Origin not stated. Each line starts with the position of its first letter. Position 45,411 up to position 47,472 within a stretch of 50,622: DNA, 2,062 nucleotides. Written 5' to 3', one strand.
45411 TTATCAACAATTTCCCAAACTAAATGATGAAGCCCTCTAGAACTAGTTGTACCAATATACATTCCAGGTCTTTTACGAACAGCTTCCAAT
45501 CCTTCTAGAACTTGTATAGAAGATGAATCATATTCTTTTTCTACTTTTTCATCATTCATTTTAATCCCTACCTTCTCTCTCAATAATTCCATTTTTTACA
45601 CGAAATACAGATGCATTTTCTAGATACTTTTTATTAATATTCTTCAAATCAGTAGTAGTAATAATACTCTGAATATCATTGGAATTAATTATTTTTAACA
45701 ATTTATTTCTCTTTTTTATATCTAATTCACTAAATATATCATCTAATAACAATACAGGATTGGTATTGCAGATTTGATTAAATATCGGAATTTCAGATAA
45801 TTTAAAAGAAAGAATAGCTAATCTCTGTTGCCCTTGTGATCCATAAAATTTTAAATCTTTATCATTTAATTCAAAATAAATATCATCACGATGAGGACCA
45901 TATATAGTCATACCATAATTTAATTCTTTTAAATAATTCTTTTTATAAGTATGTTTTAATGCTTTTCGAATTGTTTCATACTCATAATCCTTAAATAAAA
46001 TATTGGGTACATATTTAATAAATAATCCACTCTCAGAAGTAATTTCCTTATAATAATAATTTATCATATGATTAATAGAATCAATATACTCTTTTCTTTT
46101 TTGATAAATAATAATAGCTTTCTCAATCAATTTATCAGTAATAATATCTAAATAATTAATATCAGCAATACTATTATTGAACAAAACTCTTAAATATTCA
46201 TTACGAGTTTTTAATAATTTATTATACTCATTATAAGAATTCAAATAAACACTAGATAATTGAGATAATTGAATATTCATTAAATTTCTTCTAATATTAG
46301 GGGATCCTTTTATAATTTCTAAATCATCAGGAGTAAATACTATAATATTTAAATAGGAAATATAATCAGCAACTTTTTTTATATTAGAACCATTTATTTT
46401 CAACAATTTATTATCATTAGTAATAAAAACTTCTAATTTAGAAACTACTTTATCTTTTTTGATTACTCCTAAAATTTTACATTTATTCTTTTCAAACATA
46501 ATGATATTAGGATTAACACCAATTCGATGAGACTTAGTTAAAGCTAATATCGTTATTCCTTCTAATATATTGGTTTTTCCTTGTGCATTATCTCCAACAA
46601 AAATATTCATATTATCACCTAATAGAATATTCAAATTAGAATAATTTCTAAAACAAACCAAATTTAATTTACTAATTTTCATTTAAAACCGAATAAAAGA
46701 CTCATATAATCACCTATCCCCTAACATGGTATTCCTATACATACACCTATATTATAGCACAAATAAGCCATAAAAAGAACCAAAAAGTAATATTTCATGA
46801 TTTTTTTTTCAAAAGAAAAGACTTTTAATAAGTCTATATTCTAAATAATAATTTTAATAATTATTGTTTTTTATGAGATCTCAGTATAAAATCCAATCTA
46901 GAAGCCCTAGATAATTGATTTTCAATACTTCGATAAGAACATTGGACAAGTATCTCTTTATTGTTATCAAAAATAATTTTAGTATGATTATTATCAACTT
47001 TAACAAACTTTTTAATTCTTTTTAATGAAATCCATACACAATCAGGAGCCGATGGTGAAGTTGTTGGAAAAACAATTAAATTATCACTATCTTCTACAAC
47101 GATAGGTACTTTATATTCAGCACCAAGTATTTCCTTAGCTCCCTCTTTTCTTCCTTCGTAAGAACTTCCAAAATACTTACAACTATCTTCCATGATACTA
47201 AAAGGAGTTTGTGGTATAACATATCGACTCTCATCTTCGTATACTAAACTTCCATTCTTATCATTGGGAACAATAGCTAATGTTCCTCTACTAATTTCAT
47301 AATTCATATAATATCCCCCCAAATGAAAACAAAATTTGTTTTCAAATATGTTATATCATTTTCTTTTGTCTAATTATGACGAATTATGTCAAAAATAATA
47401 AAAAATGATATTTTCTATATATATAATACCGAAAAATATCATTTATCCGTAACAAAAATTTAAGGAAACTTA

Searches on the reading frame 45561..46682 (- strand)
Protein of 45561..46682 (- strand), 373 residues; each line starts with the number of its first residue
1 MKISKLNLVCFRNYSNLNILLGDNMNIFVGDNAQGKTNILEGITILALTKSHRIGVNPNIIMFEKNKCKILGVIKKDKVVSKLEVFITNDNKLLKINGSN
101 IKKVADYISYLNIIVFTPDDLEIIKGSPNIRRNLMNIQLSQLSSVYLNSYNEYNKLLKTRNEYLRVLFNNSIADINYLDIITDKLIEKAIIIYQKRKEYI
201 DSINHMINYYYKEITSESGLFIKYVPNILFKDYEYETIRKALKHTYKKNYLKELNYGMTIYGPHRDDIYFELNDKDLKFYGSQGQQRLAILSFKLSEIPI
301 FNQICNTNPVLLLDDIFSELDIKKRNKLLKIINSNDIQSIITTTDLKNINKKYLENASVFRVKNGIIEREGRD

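Call 9: search_protein_families(library=ncbifam, proteins=[window:45561-46682:-])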
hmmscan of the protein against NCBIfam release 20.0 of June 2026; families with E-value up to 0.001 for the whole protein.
window:45561-46682:- (373 aa): 3 families
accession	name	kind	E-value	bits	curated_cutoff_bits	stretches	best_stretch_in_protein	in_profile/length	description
TIGR00611.2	recf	equivalog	3.9e-93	312.3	172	1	3-344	1-339/339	DNA replication/repair protein RecF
NF010680.0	PRK14079.1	equivalog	3.3e-46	157.9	386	1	1-346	1-328/349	recombination protein F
NF041760.1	PtuA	equivalog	3.5e-09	36.1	500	1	2-44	51-93/524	retron Ec78 anti-phage system effector ATPase PtuA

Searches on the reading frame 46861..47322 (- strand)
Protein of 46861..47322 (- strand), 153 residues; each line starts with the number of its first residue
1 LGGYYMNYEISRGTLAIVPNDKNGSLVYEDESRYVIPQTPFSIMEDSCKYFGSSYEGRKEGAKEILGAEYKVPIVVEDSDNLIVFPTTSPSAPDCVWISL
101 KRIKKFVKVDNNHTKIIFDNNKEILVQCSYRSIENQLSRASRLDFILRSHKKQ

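Call 9: search_protein_families(library=ncbifam, proteins=[window:46861-47322:-])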
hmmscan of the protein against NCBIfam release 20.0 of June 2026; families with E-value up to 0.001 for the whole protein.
window:46861-47322:- (153 aa): 0 families

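Call 68: search_protein_families(library=pfam, proteins=[window:46861-47322:-])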
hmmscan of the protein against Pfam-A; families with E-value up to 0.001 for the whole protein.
window:46861-47322:- (153 aa): 1 family
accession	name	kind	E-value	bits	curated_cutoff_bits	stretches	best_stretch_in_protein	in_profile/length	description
PF06338.17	ComK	-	5.2e-46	156.6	22.3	1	7-149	3-149/152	ComK protein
